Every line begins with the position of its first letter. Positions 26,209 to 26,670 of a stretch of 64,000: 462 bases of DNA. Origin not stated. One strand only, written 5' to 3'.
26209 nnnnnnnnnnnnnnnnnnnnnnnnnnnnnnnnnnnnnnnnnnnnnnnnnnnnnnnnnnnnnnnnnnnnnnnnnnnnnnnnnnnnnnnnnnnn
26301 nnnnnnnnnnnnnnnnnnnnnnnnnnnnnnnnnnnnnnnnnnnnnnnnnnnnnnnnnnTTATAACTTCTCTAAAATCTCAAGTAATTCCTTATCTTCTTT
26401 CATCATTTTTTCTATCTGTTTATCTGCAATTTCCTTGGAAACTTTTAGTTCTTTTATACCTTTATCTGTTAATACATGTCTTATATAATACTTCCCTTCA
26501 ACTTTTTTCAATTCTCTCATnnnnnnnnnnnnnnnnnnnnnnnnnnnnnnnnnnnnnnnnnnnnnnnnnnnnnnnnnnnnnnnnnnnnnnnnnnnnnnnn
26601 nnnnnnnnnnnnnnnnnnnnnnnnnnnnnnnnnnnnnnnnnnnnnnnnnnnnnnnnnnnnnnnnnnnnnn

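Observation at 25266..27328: CRISPR array with only Cas6 nearby, wedged between housekeeping genes; orientation inferred from the repeat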

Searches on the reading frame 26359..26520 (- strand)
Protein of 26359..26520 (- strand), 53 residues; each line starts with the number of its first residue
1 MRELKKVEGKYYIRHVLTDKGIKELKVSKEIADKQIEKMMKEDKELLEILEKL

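Call 7: search_protein_families(library=pfam, proteins=[window:26359-26520:-], max_evalue=0.01)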
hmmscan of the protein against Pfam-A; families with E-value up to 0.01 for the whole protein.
window:26359-26520:- (53 aa): 0 families

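Call 59: search_protein_families(library=padloc, proteins=[window:26359-26520:-], max_evalue=0.01)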
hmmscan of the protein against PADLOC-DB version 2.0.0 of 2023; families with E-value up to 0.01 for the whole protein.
window:26359-26520:- (53 aa): 0 families
